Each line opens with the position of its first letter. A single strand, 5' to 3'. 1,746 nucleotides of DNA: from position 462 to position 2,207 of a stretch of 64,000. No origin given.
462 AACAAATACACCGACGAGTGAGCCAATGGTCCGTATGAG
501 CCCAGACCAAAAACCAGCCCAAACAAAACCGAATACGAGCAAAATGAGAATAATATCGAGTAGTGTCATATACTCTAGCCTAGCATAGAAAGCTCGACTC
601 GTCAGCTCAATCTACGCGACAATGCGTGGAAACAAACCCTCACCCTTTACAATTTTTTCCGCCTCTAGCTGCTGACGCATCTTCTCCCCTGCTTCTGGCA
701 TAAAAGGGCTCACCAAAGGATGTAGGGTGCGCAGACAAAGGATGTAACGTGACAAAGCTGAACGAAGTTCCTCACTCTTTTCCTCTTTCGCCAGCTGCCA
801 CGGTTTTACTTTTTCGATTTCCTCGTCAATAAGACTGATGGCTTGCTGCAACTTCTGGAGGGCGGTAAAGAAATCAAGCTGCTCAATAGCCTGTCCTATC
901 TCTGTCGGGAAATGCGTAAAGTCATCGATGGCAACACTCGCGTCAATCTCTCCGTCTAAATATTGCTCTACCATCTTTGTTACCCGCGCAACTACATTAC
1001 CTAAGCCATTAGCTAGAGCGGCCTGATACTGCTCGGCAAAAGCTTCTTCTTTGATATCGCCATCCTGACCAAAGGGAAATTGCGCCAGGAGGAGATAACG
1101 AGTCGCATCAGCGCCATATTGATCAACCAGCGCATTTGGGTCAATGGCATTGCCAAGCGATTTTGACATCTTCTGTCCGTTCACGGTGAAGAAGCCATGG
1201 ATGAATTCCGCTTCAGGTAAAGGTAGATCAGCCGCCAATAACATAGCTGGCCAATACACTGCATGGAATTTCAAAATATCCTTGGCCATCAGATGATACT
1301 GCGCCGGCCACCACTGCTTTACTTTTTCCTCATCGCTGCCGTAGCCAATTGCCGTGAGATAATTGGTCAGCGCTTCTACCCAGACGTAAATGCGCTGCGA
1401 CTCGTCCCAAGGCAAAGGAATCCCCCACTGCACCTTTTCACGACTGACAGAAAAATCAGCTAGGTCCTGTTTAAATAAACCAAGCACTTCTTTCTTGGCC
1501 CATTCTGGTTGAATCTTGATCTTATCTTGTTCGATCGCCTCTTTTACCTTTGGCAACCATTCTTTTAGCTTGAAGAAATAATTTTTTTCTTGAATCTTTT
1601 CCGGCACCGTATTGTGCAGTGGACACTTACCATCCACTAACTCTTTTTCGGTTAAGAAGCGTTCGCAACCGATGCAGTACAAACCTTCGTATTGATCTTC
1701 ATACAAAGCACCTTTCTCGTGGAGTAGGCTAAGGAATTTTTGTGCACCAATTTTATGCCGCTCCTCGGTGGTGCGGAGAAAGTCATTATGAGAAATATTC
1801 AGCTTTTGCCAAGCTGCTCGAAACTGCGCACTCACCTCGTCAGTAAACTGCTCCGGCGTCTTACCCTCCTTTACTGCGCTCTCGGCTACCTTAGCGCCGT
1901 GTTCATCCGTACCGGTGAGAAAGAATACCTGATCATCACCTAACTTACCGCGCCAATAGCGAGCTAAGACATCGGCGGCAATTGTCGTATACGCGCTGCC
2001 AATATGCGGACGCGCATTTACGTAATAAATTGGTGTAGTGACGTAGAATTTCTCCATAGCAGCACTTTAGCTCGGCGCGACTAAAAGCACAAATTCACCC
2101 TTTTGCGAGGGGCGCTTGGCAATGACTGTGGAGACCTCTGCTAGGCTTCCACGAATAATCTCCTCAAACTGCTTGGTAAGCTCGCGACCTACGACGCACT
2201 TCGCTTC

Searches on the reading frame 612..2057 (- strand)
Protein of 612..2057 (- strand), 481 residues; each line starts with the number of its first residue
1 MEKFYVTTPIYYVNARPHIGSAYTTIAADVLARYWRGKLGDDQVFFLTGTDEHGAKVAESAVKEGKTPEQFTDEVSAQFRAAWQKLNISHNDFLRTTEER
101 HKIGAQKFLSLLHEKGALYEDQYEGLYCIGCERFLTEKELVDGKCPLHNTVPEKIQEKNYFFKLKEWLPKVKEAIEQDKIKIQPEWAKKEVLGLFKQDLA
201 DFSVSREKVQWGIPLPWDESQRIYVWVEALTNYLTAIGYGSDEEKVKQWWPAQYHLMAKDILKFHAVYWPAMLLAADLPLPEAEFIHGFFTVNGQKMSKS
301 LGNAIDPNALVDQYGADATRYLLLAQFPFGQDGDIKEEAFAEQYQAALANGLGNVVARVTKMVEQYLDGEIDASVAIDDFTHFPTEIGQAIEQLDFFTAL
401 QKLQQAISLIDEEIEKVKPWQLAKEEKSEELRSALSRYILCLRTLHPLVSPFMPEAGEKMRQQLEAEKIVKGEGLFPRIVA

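Call 32: search_protein_families(library=pfam, proteins=[window:612-2057:-], max_evalue=0.001)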
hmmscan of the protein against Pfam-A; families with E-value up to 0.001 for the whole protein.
window:612-2057:- (481 aa): 4 families
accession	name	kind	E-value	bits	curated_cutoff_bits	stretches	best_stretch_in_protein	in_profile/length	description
PF09334.17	tRNA-synt_1g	-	5.2e-102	342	20.1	2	138-359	162-390/391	tRNA synthetases class I (M)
PF00133.28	tRNA-synt_1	-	1.7e-25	90.1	22.7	2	225-332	301-410/414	tRNA synthetases class I (I, L, M and V)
PF01406.26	tRNA-synt_1e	-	2.2e-13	50.7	27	2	13-122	19-125/301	tRNA synthetases class I (C) catalytic domain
PF08264.19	Anticodon_1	-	0.00019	21.7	25.1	1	385-467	13-96/148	Anticodon-binding domain of tRNA ligase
